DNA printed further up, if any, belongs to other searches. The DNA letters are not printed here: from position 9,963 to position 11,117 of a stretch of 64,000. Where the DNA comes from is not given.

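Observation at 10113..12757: Duplicated two-gene module: secreted jelly-roll protein next to a CE4 polysaccharide deacetylase (second copy at 49784-52356)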

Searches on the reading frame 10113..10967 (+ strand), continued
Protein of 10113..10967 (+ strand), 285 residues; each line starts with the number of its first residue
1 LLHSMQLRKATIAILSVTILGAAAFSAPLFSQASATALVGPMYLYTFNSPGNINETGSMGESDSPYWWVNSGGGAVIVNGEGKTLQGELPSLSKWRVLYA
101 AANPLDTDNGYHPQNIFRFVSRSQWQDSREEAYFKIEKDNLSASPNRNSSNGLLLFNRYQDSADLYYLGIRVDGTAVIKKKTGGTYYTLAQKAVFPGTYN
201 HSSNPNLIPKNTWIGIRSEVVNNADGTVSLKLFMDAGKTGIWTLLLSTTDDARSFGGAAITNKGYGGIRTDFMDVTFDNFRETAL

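Call 36: search_protein_representatives(alignment_id=A1)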
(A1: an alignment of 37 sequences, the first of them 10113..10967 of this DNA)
Query: 37 sequences, 284 profile positions. Proteins with E-value up to 0.001 (for the whole library): 765; up to 1e-10: 473; up to 1e-30: 364. The best 150 are listed.
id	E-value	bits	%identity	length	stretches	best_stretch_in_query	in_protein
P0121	2.7e-257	866.9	-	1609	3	23-282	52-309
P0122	2.2e-206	699.9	-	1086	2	37-283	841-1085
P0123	1.6e-203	690.5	-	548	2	21-282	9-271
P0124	7.7e-198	671.9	-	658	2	43-283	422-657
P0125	1.4e-195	664.4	-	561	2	44-282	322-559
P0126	5.1e-192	652.8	-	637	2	46-283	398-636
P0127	5.1e-192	652.8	-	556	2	41-282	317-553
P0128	3.8e-171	584.3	-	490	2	45-281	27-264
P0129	1.7e-170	582.1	-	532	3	41-281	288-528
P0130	1.7e-168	575.6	-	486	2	43-283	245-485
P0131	6.1e-168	573.8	-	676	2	34-283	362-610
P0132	1.2e-165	566.3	-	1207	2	34-281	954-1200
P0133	2.1e-165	565.5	-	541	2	34-283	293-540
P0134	2.2e-162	555.5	-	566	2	23-283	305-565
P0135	2.3e-160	548.9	-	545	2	30-283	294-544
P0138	2.7e-153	525.7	-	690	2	33-281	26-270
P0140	1.4e-122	424.9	-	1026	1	18-284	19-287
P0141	8.5e-118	409.2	-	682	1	22-283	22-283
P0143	1.9e-116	404.8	-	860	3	10-281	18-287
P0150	5.6e-110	383.6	-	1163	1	29-283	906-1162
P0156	8.3e-108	376.4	-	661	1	21-283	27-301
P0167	1.1e-105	369.4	-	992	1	18-283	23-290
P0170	4.4e-105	367.5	-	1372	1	18-283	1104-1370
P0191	4.1e-100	351.2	-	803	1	28-282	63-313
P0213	5.1e-94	331.2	-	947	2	41-281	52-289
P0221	7.0e-93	327.5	-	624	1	21-283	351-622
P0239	2.5e-90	319.1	-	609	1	38-281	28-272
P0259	1.3e-87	310.1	-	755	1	39-282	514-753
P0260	2.5e-87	309.2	-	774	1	27-283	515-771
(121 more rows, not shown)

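Call 37: search_protein_families(library=pfam, proteins=[P0121, P0122, P0132, P0140, P0150, P0170, P0167, P0213], max_evalue=0.001)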
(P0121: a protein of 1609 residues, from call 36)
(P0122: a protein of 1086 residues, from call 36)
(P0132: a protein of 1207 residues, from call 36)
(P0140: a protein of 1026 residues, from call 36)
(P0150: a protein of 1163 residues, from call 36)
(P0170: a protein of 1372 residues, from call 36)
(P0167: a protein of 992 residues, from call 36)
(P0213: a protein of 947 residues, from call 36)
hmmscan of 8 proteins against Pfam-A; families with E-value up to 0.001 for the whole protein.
P0121 (1609 aa): 5 families
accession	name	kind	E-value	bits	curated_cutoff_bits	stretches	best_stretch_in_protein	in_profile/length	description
PF18911.6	PKD_4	-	3.4e-74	245.4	27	8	514-602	1-79/85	PKD domain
PF00801.26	PKD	-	2.5e-20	72.7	23.5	1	527-598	11-73/80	PKD domain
PF22352.2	K319L-like_PKD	-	1.2e-16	60.9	27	0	428-512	2-84/84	K319L-like, PKD domain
PF05345.18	He_PIG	-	2.4e-07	31.6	24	0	375-417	54-96/96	Putative Ig domain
PF10528.15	GLEYA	-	6.5e-05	23.6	26.2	0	1108-1163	36-89/91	GLEYA domain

P0122 (1086 aa): 3 families
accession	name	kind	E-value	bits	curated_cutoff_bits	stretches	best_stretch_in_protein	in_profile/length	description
PF00150.24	Cellulase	-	3.1e-14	53.6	23.5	1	457-766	4-271/272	Cellulase (glycosyl hydrolase family 5)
PF13115.11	YtkA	-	2.1e-05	25.5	25.9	1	302-386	3-83/85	YtkA-like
PF12690.13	BsuPI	-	0.00065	20.1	22.9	0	344-391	49-98/101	Intracellular proteinase inhibitor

P0132 (1207 aa): 3 families
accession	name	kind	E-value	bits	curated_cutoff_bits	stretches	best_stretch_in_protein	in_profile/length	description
PF01522.26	Polysacc_deac_1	-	7.7e-10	39.2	23.1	1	381-526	3-112/124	Polysaccharide deacetylase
PF18911.6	PKD_4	-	1.5e-09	38.2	27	1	777-856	4-76/85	PKD domain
PF00801.26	PKD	-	2.8e-05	24.5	23.5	0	926-951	50-75/80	PKD domain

P0140 (1026 aa): 3 families
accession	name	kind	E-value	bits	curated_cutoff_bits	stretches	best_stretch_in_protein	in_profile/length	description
PF01341.22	Glyco_hydro_6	-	9e-49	167.4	27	1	449-694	11-300/305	Glycosyl hydrolases family 6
PF16403.11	Bact_surface_Ig-like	-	5.8e-15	55.5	27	1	336-405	1-71/71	Bacterial surface protein, Ig-like domain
PF01471.23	PG_binding_1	-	5.4e-09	36.5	23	1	887-929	1-43/57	Putative peptidoglycan binding domain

P0150 (1163 aa): 3 families
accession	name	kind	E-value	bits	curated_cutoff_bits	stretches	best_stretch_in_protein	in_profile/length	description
PF07940.18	Hepar_II_III_C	-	3.7e-30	105.6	24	1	346-520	3-187/237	Heparinase II/III-like, C-terminal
PF16889.11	Hepar_II_III_N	-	4.8e-23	82.5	22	1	32-330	29-333/340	Heparinase II/III N-terminus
PF01522.26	Polysacc_deac_1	-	5.9e-10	39.6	23.1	1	636-758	4-117/124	Polysaccharide deacetylase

P0170 (1372 aa): 3 families
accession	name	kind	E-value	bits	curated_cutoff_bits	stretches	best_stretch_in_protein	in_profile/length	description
PF07940.18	Hepar_II_III_C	-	2.8e-27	96.2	24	1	389-566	8-193/237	Heparinase II/III-like, C-terminal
PF16889.11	Hepar_II_III_N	-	2.1e-17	63.9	22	1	99-351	55-315/340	Heparinase II/III N-terminus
PF01522.26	Polysacc_deac_1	-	1.2e-10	41.9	23.1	1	840-966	5-119/124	Polysaccharide deacetylase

P0167 (992 aa): 3 families
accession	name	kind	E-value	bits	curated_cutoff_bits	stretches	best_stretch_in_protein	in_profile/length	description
PF01341.22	Glyco_hydro_6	-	2.4e-53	182.4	27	1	419-668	9-300/305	Glycosyl hydrolases family 6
PF16403.11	Bact_surface_Ig-like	-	1e-14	54.7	27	1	307-377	1-71/71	Bacterial surface protein, Ig-like domain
PF01471.23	PG_binding_1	-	8.5e-08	32.7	23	1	917-961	1-43/57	Putative peptidoglycan binding domain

P0213 (947 aa): 2 families
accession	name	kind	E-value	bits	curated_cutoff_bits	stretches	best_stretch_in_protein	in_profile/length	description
PF19190.6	BACON_2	-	4.4e-30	103.9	25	4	692-767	3-84/94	Viral BACON domain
PF13004.13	BACON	-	5.2e-19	68.4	25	2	890-942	2-60/61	Putative binding domain, N-terminal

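Call 38: search_protein_families(library=pfam, proteins=[P0143, P0191, P0259, P0260, P0138, P0141, P0131, P0156, P0221, P0239], max_evalue=0.001)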
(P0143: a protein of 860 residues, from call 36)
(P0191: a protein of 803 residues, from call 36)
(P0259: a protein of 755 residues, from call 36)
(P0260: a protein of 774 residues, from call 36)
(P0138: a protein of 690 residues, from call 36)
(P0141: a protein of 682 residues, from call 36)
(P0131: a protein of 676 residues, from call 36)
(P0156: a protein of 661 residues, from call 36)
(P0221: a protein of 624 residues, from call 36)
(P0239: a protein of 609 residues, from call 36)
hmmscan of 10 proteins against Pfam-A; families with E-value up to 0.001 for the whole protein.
P0143 (860 aa): 0 families

P0191 (803 aa): 2 families
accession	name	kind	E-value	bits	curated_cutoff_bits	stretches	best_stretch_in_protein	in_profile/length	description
PF01341.22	Glyco_hydro_6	-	3.5e-46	158.8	27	1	536-781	11-300/305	Glycosyl hydrolases family 6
PF00188.32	CAP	-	1.8e-23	84.1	21.1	1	349-460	1-117/117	Cysteine-rich secretory protein family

P0259 (755 aa): 1 family
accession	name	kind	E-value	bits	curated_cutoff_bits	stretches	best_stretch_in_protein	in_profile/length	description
PF01522.26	Polysacc_deac_1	-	2.1e-14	54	23.1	1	129-277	4-117/124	Polysaccharide deacetylase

P0260 (774 aa): 2 families
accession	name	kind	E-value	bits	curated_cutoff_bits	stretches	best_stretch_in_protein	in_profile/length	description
PF01522.26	Polysacc_deac_1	-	5.9e-12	46.1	23.1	1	135-273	4-107/124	Polysaccharide deacetylase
PF06439.18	3keto-disac_hyd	-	0.0004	20.9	26.8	0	453-505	116-176/187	3-keto-disaccharide hydrolase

P0138 (690 aa): 0 families

P0141 (682 aa): 1 family
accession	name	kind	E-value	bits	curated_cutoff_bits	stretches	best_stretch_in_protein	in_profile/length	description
PF01471.23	PG_binding_1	-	2e-08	34.7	23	1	540-584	2-44/57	Putative peptidoglycan binding domain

P0131 (676 aa): 2 families
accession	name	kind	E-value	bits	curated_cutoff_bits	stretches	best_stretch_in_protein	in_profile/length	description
PF00041.27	fn3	-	0.00062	20.4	25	0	29-101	13-81/84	Fibronectin type III domain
PF14937.11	DUF4500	-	0.00064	20.1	27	0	222-253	47-78/81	Domain of unknown function (DUF4500)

P0156 (661 aa): 1 family
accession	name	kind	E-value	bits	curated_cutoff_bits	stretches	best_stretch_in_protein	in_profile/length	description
PF01471.23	PG_binding_1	-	4.8e-07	30.3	23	1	532-583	2-51/57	Putative peptidoglycan binding domain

P0221 (624 aa): 0 families

P0239 (609 aa): 2 families
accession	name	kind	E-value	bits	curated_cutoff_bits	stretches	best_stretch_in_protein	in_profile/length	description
PF13517.12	FG-GAP_3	-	1.4e-20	74.1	26.9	4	500-564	1-60/61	FG-GAP-like repeat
PF01839.29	FG-GAP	-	5.4e-16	58.5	22.1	0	493-514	2-23/37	FG-GAP repeat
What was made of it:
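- On CBM66: No GH32 partner was seen among the fusions (calls 37, 38).
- Closest known: CBM66 / DUF1080. Same: Like a CBM, JR is appended to varied catalytic domains (calls 37, 38).
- Closest known: Beta-jelly-roll polysaccharide lyases and hydrolases. Different: JR behaves as a repeated or appended module (calls 36-38).
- JR is fused to surface-display domains (PKD, BACON, FG-GAP, PG_binding_1) (calls 37, 38). Gene fusions with CE4B exist (calls 37, 38). JR occurs in proteins with GH6/GH5 or PG-binding domains, which need no synthase (calls 37, 38).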

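Call 47: search_protein_families(library=pfam, proteins=[L010:720-1637:+, L010:2222-3145:-, L010:6794-7753:-, L010:7826-8341:-, L010:8415-10211:-, L010:10284-11048:-, L040:3901-5823:+, L040:1631-3901:-, L040:7792-10362:+, L040:6837-7778:-], max_evalue=0.0001)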
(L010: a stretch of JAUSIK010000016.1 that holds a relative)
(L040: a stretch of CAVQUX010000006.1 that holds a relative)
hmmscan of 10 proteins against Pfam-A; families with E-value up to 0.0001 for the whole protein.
L010:720-1637:+ (306 aa): 1 family
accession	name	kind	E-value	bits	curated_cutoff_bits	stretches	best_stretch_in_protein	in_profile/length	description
PF08843.17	AbiEii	-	2.1e-25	90.5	22.5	1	37-248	2-191/238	Nucleotidyl transferase AbiEii toxin, Type IV TA system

L010:2222-3145:- (308 aa): 2 families
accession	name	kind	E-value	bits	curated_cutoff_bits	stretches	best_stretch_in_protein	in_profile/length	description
PF10096.14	DUF2334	-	5.1e-15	56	26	1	82-275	2-191/203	Uncharacterized protein conserved in bacteria (DUF2334)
PF01522.26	Polysacc_deac_1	-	1e-06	29.1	23.1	1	80-205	7-122/124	Polysaccharide deacetylase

L010:6794-7753:- (320 aa): 1 family
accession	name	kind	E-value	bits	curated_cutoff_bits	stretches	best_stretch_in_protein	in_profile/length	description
PF13385.13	Laminin_G_3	-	1.8e-11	44.9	27.6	1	16-93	74-150/151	Concanavalin A-like lectin/glucanases superfamily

L010:7826-8341:- (172 aa): 0 families

L010:8415-10211:- (599 aa): 4 families
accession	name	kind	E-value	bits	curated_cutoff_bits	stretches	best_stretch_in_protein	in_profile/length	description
PF01380.27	SIS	-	7.1e-68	226.9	25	2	283-410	2-130/131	SIS domain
PF13522.11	GATase_6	-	2.3e-20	73.4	27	1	58-191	4-130/130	Glutamine amidotransferase domain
PF13537.11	GATase_7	-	2.5e-16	60.2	25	1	82-196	10-122/123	Glutamine amidotransferase domain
PF13580.11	SIS_2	-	1.4e-05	25.5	27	1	318-367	89-137/138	SIS domain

L010:10284-11048:- (255 aa): 3 families
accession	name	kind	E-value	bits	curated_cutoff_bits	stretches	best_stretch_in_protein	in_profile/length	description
PF00753.33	Lactamase_B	-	1.4e-16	61.5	22.7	1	10-80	4-75/196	Metallo-beta-lactamase superfamily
PF12706.13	Lactamase_B_2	-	4.1e-14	53.1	27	1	24-198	3-188/200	Beta-lactamase superfamily domain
PF23023.1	Anti-Pycsar_Apyc1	-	9.3e-05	22.4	50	0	23-73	31-78/250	Anti-Pycsar protein Apyc1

L040:3901-5823:+ (641 aa): 0 families

L040:1631-3901:- (757 aa): 0 families

L040:7792-10362:+ (857 aa): 0 families

L040:6837-7778:- (314 aa): 0 families

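Call 52: find_related_loci(query=A1, collection=viral_contigs, flank=6000)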
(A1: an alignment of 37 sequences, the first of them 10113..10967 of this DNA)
Query A1 (285 aa) in viral_contigs; peptide patterns used: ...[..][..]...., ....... (x = any residue, [..] = any of these).
16 stretches matched a pattern, but none encodes a relative of the query by tblastn (E <= 1e-3).
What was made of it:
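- Tried and rejected: None in viral_contigs (call 52).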

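Call 59: fold_search(model_id=the predicted structure, library=viral)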
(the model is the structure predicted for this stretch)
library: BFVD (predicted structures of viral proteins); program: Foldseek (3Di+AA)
matches with E <= 10: 1269; with E <= 0.001: 93
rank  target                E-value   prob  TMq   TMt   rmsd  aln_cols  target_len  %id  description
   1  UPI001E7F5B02         5.2e-09  1.00  0.43  0.22  13.6       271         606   13  (no name look-up for this kind of identifier)
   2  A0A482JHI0            9.4e-09  1.00  0.47  0.61   8.3       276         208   14  Uncharacterized protein [Mycobacterium phage Refuge]
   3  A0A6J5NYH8            7.1e-08  1.00  0.36  0.39  18.2       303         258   12  SO2946-like C-terminal domain-containing protein [uncultured Caudovirales phage]
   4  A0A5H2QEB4            1.8e-07  1.00  0.41  0.14   8.0       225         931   16  (no name in the UniProt tables at hand)
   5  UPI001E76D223         2.3e-07  1.00  0.37  0.28  12.1       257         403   12  (no name look-up for this kind of identifier)
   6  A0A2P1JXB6            3.9e-07  1.00  0.48  0.64   7.9       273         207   11  DUF7257 domain-containing protein [Rhodococcus phage Finch]
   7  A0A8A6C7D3            4.6e-07  1.00  0.45  0.54   5.3       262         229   14  (no name in the UniProt tables at hand)
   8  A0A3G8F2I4            4.6e-07  1.00  0.40  0.42   5.2       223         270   13  (no name in the UniProt tables at hand)
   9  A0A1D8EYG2            7.9e-07  1.00  0.43  0.15  14.9       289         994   12  Minor tail protein [Mycobacterium phage Fortunato]
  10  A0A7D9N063            7.9e-07  1.00  0.43  0.33  22.3       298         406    9  (no name in the UniProt tables at hand)
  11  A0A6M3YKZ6            1.0e-06  1.00  0.45  0.16   4.3       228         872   12  (no name in the UniProt tables at hand)
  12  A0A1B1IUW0            1.5e-06  1.00  0.34  0.44   9.7       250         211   11  (no name in the UniProt tables at hand)
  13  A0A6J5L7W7            2.2e-06  1.00  0.36  0.12   5.9       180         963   15  Uncharacterized protein [uncultured Caudovirales phage]
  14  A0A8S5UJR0            2.3e-06  1.00  0.34  0.24   8.5       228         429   12  Uncharacterized protein [Podoviridae sp. ct9A73]
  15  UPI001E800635         3.1e-06  1.00  0.37  0.28   7.0       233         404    9  (no name look-up for this kind of identifier)
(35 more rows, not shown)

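Call 62: search_protein_families(library=pfam, alignment_id=A1, max_evalue=10)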
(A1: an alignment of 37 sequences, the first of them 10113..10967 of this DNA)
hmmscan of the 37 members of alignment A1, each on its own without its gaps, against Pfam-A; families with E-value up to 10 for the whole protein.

A. member 1, window:10113-10967:+ (285 aa): 0 families

B. families by the number of members that match (of 37 scanned): 10 families
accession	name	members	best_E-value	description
PF16053.10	MRP-S34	1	0.0014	Mitochondrial 28S ribosomal protein S34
PF06439.18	3keto-disac_hyd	1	0.012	3-keto-disaccharide hydrolase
PF07705.17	CARDB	1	0.025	CARDB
PF19079.5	CFSR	1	0.028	Collagen-flanked surface repeat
PF14577.11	SEO_C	1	0.064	Sieve element occlusion C-terminus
PF07312.16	DUF1459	1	0.1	Protein of unknown function (DUF1459)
PF19694.4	DUF6194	1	0.15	Family of unknown function (DUF6194)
PF21124.2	VinK_C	1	0.19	VinK acyltransferase small domain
PF23286.1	LRR_13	1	0.19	Disease resistance protein RPS4B-like, leucine-rich repeats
PF08139.17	LPAM_1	1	0.6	Prokaryotic membrane lipoprotein lipid attachment site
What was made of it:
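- On PL7 alginate lyase: No Pfam Alginate_lyase2 hit (call 62).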

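Call 65: list_cluster_members(proteins=[P0029, P0011, P0055, P0089, P0099])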
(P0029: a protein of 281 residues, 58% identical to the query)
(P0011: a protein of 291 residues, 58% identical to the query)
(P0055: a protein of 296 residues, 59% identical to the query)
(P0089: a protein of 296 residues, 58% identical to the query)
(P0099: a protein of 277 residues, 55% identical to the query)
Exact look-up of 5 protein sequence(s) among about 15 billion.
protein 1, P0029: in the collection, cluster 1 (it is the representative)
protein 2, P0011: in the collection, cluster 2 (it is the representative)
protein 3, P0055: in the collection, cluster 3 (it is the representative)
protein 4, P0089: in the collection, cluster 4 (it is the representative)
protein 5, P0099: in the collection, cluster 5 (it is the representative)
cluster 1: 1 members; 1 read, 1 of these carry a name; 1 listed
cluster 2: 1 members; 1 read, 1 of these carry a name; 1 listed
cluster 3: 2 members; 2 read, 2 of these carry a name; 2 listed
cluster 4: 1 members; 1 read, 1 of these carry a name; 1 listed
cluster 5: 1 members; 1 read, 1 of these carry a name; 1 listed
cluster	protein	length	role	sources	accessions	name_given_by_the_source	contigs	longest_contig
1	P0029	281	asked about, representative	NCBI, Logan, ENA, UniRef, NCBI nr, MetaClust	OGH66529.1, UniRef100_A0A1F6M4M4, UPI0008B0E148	MAG: hypothetical protein A3B90_00805 [Candidatus Magasanikbacteria bacterium ... | Beta-xylosidase C-terminal Concanavalin A-like domain-containing protein n=1 ... | status=active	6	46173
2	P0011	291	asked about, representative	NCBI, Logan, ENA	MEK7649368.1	MAG: hypothetical protein AAB367_00165 [Patescibacteria group bacterium]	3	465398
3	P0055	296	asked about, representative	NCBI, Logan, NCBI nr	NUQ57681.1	MAG: hypothetical protein HUT38_04340 [Candidatus Paceibacter sp.] | hypothetical protein [Candidatus Paceibacter sp.]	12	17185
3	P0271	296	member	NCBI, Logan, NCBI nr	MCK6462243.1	MAG: hypothetical protein L6Q29_00215 [Candidatus Pacebacteria bacterium] | hypothetical protein [Candidatus Paceibacterota bacterium]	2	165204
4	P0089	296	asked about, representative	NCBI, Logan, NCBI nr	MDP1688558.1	MAG: hypothetical protein Q8L47_00270 [bacterium] | hypothetical protein [bacterium]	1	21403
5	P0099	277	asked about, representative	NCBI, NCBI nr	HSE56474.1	MAG TPA: hypothetical protein VLB02_00065 [Candidatus Paceibacterota bacterium] | hypothetical protein [Candidatus Paceibacterota bacterium]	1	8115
